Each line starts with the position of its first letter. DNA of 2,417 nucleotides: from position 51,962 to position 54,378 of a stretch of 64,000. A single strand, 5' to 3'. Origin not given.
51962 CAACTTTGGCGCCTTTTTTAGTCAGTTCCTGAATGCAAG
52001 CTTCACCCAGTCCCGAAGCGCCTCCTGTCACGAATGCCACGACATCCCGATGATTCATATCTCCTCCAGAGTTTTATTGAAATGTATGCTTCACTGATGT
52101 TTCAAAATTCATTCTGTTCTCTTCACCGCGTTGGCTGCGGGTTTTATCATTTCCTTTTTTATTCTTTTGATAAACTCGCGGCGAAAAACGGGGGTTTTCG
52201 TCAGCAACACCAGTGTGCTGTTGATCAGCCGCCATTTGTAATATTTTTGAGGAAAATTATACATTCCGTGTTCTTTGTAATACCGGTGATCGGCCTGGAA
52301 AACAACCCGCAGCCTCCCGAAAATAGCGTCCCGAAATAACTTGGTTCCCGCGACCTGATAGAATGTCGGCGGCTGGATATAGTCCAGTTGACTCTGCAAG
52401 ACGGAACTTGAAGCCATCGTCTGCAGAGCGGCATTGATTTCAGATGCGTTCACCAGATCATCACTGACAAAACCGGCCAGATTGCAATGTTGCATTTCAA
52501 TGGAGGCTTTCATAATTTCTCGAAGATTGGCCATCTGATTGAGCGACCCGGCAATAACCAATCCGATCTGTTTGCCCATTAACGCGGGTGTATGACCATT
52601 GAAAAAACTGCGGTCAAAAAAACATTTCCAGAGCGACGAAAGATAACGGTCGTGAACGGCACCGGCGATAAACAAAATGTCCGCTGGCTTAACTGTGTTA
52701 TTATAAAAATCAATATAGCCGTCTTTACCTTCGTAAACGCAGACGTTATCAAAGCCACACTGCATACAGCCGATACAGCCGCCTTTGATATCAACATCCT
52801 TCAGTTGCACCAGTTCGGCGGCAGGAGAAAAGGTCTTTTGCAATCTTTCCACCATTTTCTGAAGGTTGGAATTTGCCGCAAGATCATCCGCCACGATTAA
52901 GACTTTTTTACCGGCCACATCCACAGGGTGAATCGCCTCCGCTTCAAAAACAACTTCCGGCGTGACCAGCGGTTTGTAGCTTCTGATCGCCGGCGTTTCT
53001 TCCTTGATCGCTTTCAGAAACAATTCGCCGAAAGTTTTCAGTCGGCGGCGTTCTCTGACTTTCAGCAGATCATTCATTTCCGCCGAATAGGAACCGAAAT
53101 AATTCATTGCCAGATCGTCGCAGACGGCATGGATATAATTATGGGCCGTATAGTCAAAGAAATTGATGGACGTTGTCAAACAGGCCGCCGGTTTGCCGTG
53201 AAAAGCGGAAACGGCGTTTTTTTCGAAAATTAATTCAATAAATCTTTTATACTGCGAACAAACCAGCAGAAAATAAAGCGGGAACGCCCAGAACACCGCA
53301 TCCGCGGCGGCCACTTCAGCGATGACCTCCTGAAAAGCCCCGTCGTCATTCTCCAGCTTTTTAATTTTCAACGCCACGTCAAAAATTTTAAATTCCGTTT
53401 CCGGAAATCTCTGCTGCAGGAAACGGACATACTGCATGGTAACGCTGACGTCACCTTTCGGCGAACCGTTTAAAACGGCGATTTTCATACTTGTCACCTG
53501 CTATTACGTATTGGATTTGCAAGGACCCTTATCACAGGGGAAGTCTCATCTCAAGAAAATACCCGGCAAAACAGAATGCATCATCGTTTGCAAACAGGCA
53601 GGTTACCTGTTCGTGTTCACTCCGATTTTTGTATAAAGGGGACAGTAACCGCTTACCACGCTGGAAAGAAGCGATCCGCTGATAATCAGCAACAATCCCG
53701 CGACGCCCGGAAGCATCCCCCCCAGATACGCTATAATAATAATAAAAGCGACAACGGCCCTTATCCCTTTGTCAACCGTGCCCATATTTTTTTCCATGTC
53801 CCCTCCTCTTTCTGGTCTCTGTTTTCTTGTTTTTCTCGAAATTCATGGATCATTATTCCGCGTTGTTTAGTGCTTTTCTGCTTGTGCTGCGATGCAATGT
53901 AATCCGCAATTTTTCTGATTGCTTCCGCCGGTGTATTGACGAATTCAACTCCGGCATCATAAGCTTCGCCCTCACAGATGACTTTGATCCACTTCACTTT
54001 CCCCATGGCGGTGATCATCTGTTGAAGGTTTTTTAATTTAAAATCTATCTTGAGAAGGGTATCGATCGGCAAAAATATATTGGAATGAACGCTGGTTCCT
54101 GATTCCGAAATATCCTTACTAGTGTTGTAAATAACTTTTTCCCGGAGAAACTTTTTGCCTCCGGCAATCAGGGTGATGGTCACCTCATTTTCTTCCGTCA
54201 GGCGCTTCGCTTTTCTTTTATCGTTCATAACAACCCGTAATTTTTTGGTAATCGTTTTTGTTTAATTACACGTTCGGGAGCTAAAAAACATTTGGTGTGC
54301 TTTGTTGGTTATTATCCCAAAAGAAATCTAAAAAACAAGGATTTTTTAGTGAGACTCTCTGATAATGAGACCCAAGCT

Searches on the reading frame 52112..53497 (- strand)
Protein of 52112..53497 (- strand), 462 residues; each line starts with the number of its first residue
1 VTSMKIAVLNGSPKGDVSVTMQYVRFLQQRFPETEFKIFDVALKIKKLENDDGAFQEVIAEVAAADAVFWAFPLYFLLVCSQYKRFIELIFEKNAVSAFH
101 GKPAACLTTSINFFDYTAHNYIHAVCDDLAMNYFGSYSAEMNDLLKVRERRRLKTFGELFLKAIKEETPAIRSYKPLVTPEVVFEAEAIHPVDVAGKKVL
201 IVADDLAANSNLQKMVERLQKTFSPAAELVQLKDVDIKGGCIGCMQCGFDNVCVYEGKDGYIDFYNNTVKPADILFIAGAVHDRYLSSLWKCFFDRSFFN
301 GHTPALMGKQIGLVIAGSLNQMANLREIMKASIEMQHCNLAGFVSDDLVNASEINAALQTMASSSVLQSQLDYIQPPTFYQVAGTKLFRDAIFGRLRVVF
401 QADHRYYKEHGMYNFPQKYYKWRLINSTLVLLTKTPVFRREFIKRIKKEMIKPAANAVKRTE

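Call 47: search_protein_families(library=pfam, proteins=[window:52112-53497:-], max_evalue=0.0001)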
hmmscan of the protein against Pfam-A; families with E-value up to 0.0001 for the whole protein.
window:52112-53497:- (462 aa): 2 families
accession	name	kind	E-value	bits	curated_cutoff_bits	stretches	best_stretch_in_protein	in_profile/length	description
PF03358.20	FMN_red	-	3e-21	76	24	2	4-112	1-117/152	NADPH-dependent FMN reductase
PF02525.22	Flavodoxin_2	-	5.6e-12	46.2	27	1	4-125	1-150/198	Flavodoxin-like fold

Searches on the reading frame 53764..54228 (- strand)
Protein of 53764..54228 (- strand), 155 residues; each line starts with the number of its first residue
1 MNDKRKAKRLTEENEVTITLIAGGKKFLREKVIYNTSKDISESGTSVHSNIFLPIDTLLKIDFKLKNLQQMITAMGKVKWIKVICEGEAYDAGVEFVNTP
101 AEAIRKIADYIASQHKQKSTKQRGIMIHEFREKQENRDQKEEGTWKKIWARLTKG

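Call 47: search_protein_families(library=pfam, proteins=[window:53764-54228:-], max_evalue=0.0001)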
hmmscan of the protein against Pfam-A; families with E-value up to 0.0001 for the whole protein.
window:53764-54228:- (155 aa): 1 family
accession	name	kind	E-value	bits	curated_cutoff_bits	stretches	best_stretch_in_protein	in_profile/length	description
PF07238.19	PilZ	-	3.4e-09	37.4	22.5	1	4-112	2-101/102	PilZ domain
